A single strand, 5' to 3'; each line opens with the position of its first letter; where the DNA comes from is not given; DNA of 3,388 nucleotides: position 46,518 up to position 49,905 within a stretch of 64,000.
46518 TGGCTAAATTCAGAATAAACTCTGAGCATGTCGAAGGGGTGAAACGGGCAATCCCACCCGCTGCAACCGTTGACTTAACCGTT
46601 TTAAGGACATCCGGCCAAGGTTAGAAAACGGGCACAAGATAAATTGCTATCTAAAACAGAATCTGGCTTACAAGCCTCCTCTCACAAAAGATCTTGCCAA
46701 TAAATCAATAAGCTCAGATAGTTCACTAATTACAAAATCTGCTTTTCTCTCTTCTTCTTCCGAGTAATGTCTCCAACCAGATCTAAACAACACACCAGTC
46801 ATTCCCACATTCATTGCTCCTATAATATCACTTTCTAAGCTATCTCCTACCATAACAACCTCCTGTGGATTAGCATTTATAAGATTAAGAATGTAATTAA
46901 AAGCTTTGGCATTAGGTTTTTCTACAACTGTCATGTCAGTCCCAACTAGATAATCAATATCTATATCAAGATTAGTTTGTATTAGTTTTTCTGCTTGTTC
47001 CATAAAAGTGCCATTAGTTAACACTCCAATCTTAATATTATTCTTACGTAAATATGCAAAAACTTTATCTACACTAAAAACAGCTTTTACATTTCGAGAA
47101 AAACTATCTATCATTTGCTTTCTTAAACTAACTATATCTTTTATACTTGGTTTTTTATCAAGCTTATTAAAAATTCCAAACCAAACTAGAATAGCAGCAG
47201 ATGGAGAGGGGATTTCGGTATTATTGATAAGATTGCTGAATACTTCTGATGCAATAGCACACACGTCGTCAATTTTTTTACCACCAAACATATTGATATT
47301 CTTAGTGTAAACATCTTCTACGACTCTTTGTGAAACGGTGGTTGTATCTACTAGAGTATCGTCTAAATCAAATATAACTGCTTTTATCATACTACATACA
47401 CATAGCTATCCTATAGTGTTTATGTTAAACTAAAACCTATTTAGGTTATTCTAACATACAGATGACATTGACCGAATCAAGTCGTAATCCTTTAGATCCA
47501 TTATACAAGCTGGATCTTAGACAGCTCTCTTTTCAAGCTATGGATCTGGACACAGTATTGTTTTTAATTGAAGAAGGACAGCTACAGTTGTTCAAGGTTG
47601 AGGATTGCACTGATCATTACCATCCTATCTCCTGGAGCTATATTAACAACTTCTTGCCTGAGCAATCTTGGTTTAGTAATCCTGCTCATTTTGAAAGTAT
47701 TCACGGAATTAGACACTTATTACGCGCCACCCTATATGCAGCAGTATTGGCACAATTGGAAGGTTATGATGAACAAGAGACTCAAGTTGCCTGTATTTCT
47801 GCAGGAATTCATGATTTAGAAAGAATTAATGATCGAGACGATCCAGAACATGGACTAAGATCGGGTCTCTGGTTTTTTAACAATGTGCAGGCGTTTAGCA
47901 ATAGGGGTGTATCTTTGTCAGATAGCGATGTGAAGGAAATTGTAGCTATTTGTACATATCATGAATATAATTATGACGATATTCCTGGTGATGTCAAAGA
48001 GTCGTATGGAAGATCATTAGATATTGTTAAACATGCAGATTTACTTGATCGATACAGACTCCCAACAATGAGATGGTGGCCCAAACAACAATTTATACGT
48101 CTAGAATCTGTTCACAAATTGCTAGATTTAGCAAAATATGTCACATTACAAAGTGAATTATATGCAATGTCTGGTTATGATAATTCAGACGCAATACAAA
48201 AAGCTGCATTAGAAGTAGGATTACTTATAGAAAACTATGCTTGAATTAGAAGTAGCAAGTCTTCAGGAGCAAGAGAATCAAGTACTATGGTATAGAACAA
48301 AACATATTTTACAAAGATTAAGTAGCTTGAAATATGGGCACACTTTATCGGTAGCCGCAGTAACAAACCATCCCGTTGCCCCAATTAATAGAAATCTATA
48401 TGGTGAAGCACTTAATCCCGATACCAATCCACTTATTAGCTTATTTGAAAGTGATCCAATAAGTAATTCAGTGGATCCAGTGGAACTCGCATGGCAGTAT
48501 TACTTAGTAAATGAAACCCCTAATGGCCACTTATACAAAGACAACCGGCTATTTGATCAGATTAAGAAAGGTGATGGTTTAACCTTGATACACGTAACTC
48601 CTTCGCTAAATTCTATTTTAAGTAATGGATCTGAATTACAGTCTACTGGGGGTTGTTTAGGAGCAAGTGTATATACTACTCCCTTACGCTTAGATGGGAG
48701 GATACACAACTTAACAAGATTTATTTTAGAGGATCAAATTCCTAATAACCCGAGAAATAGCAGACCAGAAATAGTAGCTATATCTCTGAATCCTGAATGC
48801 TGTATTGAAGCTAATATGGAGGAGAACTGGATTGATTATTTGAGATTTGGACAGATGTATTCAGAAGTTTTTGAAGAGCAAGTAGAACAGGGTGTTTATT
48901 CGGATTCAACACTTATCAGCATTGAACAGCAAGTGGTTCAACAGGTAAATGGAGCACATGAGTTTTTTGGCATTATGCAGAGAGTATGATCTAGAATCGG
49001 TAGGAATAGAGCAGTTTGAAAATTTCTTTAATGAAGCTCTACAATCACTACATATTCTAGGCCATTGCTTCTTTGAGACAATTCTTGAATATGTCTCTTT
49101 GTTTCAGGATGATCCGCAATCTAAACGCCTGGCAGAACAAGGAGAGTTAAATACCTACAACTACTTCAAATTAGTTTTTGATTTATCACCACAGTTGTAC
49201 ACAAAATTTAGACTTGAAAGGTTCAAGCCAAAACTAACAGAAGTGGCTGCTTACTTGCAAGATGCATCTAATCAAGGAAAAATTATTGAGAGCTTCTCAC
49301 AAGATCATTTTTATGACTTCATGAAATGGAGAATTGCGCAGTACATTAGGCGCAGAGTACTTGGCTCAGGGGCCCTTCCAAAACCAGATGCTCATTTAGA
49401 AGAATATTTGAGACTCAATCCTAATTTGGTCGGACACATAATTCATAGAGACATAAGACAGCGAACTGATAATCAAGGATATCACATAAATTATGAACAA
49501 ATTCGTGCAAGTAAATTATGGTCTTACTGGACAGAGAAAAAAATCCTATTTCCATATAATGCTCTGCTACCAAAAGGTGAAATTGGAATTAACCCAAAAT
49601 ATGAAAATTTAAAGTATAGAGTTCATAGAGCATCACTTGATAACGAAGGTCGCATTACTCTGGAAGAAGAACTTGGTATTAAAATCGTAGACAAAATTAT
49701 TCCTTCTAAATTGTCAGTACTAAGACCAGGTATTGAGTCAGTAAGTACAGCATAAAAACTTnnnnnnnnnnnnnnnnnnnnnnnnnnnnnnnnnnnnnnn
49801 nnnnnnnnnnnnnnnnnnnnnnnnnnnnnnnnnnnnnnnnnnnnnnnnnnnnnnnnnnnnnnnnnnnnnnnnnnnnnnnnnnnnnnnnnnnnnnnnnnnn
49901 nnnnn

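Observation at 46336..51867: Integrase-less ~5.1 kb islet inserted in the 3' end of RNase P RNA, carrying an HD / unknown / unknown / PRTase operon plus a ThyA-fold enzyme and HAD hydrolase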

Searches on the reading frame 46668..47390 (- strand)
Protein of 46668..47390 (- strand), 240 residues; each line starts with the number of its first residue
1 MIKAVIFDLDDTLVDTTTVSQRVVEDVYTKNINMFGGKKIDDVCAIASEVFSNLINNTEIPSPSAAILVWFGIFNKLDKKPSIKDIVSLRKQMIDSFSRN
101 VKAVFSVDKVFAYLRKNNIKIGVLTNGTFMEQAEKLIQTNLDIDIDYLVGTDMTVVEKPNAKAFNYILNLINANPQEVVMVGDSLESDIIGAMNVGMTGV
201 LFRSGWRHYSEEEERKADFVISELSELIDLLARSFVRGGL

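Call 7: search_protein_families(library=pfam, proteins=[window:46668-47390:-], max_evalue=1)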
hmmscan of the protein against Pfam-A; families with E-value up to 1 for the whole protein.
window:46668-47390:- (240 aa): 9 families
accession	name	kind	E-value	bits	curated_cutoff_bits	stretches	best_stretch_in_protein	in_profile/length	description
PF00702.32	Hydrolase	-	2.6e-22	80.6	26.4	1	2-196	1-191/191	haloacid dehalogenase-like hydrolase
PF13419.12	HAD_2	-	2.9e-22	80.1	23.8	1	5-198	1-174/178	Haloacid dehalogenase-like hydrolase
PF13242.12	Hydrolase_like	-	2.3e-16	59.9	22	1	156-227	2-75/75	HAD-hyrolase-like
PF09419.16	PGP_phosphatase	-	4.7e-05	23.5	20.4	1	173-205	134-166/168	Mitochondrial PGP phosphatase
PF08645.17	PNK3P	-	0.0034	17.6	22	1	129-187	68-129/161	Polynucleotide kinase 3 phosphatase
PF13344.12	Hydrolase_6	-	0.0064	17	27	1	102-145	14-60/101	Haloacid dehalogenase-like hydrolase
PF12689.13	Acid_PPase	-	0.015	15.6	27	0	69-154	14-89/169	Acid Phosphatase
PF05116.19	S6PP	-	0.08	13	20.3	0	134-186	138-192/247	Sucrose-6F-phosphate phosphohydrolase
PF03031.24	NIF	-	0.11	12.6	21.8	0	3-22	1-20/160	NLI interacting factor-like phosphatase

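Call 8: search_protein_families(library=padloc, proteins=[window:46668-47390:-], max_evalue=1)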
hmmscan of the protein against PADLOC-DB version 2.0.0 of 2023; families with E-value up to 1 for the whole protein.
window:46668-47390:- (240 aa): 1 family
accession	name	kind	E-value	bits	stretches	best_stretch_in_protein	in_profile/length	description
PDLC03008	Hydrolase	-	1.9e-05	22.3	1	158-214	179-235/288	-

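Call 9: search_protein_families(library=ncbifam, proteins=[window:46668-47390:-], max_evalue=1)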
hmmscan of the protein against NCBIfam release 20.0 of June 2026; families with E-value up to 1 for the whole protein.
window:46668-47390:- (240 aa): 56 families (the best 25 are shown)
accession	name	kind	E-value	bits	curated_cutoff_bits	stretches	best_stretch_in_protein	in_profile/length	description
TIGR02253.1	CTE7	subfamily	4.1e-35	121.5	169.75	1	1-228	1-221/221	TIGR02253 family HAD-type hydrolase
TIGR02254.1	YjjG_YfnB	equivalog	1.6e-25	89.9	159.9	1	3-230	2-222/223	YjjG family noncanonical pyrimidine nucleotidase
NF053830.1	RUBPPhHalo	equivalog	2.8e-25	89.3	330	1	2-230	2-233/234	ribulose-1,5-bisphosphate 5-phosphatase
NF009695.0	PRK13222.1-2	equivalog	3e-19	69.4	225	2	96-232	84-223/226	phosphoglycolate phosphatase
NF006976.0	PRK09449.1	equivalog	7.2e-19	68.2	183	1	74-232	68-223/225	pyrimidine 5'-nucleotidase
NF009804.0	PRK13288.1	equivalog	7.1e-18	64.9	218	2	73-232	53-211/215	pyrophosphatase PpaX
TIGR01449.2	PGP_bact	equivalog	1.8e-15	57.1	180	1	5-231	1-213/213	phosphoglycolate phosphatase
TIGR01458.1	HAD-SF-IIA-hyp3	hypoth_equivalog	3e-14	53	175.95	1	145-232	166-255/257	TIGR01458 family HAD-type hydrolase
TIGR01549.1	HAD-SF-IA-v1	subfamily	3.8e-14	53.3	23.3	2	115-196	73-149/149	HAD-IA family hydrolase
TIGR01662.1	HAD-SF-IIIA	subfamily_domain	5.3e-13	49.3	44.6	1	100-204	23-140/141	HAD-IIIA family hydrolase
TIGR01428.1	HAD_type_II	equivalog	7.7e-13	48.9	125.4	1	106-201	95-189/197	haloacid dehalogenase type II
TIGR02252.1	DREG-2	subfamily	9e-13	48.4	155.2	1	4-201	2-203/203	HAD hydrolase, REG-2-like, family IA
TIGR01460.1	HAD-SF-IIA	subfamily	2.4e-12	47.2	100.15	1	151-205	190-246/246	HAD-IIA family hydrolase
NF052576.1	PymNtasePynAStpc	equivalog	4.2e-12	46.2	350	1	4-232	5-228/229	pyrimidine 5'-nucleotidase PynA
TIGR01668.1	YqeG_hyp_ppase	hypoth_equivalog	1.3e-11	44.4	89.1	2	108-207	49-140/170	YqeG family HAD IIIA-type phosphatase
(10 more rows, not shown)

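Call 10: search_protein_families(library=phrogs, proteins=[window:46668-47390:-], max_evalue=1)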
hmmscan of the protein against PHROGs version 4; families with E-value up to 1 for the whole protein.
window:46668-47390:- (240 aa): 7 families
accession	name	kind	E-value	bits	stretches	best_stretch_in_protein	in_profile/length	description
phrog_8468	-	other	4.1e-18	67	1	2-228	7-214/221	HAD-superfamily hydrolase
phrog_14393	-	other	0.00014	22.9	1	121-188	116-188/219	hydrolase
phrog_33220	-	unknown function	0.00036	18.9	1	114-229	51-159/1558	-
phrog_415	-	other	0.0018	19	1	1-40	20-61/218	polynucleotide kinase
phrog_16932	-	unknown function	0.017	15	1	79-195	15-135/480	-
phrog_13660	-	unknown function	0.14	13.5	1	112-141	38-67/74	-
phrog_2133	-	unknown function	0.53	11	1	143-181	11-48/61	-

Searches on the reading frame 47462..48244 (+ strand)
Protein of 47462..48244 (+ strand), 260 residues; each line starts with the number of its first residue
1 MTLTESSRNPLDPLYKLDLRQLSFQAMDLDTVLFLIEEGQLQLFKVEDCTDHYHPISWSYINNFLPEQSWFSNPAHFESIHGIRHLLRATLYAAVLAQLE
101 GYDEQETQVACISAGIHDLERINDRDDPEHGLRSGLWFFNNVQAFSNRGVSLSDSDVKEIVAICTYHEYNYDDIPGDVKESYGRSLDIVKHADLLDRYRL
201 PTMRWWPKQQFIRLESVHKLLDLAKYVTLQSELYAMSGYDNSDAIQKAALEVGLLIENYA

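Call 7: search_protein_families(library=pfam, proteins=[window:47462-48244:+], max_evalue=1)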
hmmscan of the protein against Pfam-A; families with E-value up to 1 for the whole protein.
window:47462-48244:+ (260 aa): 0 families

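Call 8: search_protein_families(library=padloc, proteins=[window:47462-48244:+], max_evalue=1)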
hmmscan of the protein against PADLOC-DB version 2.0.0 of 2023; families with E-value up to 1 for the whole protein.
window:47462-48244:+ (260 aa): 0 families

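Call 9: search_protein_families(library=ncbifam, proteins=[window:47462-48244:+], max_evalue=1)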
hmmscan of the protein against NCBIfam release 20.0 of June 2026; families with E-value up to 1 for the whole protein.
window:47462-48244:+ (260 aa): 0 families

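Call 10: search_protein_families(library=phrogs, proteins=[window:47462-48244:+], max_evalue=1)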
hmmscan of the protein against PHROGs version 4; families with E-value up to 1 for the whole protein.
window:47462-48244:+ (260 aa): 2 families
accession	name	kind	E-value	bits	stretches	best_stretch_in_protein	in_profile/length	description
phrog_3921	-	unknown function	2e-07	31.7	1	78-170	26-115/227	-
phrog_6931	-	unknown function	0.34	11.1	1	103-172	53-128/343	-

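Call 27: search_solved_structures(query=window:47462-48244:+, max_evalue=10, show_alignments=2)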
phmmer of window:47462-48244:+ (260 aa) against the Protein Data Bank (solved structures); distinct sequences matched with E-value up to 10: 1.
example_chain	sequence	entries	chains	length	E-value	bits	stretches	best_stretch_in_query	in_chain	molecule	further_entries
4mcw_A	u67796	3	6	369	0.0075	19.2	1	75-124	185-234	Metal dependent phosphohydrolase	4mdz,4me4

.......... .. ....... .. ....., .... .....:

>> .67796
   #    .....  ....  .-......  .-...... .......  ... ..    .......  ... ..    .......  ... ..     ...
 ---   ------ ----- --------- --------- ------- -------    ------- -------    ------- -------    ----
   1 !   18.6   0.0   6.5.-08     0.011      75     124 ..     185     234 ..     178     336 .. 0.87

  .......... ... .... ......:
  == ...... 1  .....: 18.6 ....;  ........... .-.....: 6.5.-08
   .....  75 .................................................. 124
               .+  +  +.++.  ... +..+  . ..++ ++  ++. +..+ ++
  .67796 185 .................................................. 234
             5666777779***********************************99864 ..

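Call 31: find_homologous_proteins(query=window:47462-48241:+)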
Query window:47462-48241:+ (260 aa): 4 proteins with E <= 0.001 among 762 candidates.
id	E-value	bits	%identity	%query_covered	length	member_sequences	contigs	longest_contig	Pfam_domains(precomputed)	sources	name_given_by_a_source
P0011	6.8e-174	595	100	100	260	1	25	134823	-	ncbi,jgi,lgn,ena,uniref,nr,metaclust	ncbi:hypothetical protein COW99_00660 [Candidatus Roizmanbacteria bacterium CG22_combo_CG10-13_8_21_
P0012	9.6e-25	106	33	71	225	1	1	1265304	-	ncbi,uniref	ncbi:hypothetical protein ACFY3V_01015 [Streptosporangium sp. NPDC000095]|uniref:hypothetical protei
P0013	2.5e-24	104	29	87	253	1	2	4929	-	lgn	-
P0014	9.2e-24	103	32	95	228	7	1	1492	-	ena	-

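Call 42: find_encoding_contigs(protein=P0012, flank=10000, max_places=2)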
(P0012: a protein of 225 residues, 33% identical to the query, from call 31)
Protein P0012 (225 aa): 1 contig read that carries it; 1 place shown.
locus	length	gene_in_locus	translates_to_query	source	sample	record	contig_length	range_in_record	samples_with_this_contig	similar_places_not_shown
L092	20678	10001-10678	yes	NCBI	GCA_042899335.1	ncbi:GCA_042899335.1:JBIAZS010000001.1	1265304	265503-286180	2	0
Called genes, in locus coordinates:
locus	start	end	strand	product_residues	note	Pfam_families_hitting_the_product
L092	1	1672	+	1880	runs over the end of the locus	PF00109:ketoacyl-synt, PF02801:Ketoacyl-synt_C, PF16197:KAsynt_C_assoc, PF22336:RhiE-like_linker, PF22621:CurL-like_PKS_C, PF00698:Acyl_transf_1, PF21394:Beta-ketacyl_N, PF00106:adh_short, +5 more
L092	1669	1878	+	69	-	PF03621:MbtH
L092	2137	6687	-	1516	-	PF04879:Molybdop_Fe4S4, PF00384:Molybdopterin, PF01568:Molydop_binding, PF00258:Flavodoxin_1, PF00667:FAD_binding_1, PF00175:NAD_binding_1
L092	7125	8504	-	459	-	PF27520:SP15_N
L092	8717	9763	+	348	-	PF01073:3Beta_HSD, PF01370:Epimerase, PF02719:Polysacc_synt_2, PF04321:RmlD_sub_bind, PF08659:KR (weak), PF13460:NAD_binding_10, PF16363:GDP_Man_Dehyd, PF07993:NAD_binding_4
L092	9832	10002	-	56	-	-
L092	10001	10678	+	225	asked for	-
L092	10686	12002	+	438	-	-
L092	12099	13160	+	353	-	PF01073:3Beta_HSD, PF01370:Epimerase, PF04321:RmlD_sub_bind, PF05368:NmrA (faint), PF13460:NAD_binding_10, PF16363:GDP_Man_Dehyd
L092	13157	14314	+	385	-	PF01041:DegT_DnrJ_EryC1, PF00155:Aminotran_1_2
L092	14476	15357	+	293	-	PF00535:Glycos_transf_2 (weak), PF13632:Glyco_trans_2_3 (faint)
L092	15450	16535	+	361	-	PF00753:Lactamase_B, PF23023:Anti-Pycsar_Apyc1 (weak), PF12706:Lactamase_B_2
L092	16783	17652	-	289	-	PF11236:DUF3037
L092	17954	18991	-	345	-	PF00296:Bac_luciferase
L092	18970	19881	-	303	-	PF00975:Thioesterase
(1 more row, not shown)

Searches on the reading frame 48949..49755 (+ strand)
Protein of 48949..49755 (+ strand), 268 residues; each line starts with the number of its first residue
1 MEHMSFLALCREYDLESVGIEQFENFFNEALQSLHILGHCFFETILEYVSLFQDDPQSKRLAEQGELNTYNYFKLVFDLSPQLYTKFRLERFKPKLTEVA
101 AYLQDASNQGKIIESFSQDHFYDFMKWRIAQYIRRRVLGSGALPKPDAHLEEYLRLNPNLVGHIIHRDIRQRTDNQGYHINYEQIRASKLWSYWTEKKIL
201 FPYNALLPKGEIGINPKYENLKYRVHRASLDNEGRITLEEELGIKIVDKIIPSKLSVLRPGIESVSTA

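Call 7: search_protein_families(library=pfam, proteins=[window:48949-49755:+], max_evalue=1)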
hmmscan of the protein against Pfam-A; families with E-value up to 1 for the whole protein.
window:48949-49755:+ (268 aa): 0 families

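Call 8: search_protein_families(library=padloc, proteins=[window:48949-49755:+], max_evalue=1)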
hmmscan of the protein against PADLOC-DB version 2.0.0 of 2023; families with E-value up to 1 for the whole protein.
window:48949-49755:+ (268 aa): 0 families

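Call 9: search_protein_families(library=ncbifam, proteins=[window:48949-49755:+], max_evalue=1)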
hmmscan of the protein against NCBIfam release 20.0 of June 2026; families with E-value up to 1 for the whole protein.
window:48949-49755:+ (268 aa): 0 families

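Call 10: search_protein_families(library=phrogs, proteins=[window:48949-49755:+], max_evalue=1)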
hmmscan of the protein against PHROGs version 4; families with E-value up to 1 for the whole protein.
window:48949-49755:+ (268 aa): 1 family
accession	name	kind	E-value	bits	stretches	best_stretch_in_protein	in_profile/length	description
phrog_30058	-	unknown function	0.13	13.6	1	102-126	31-55/98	-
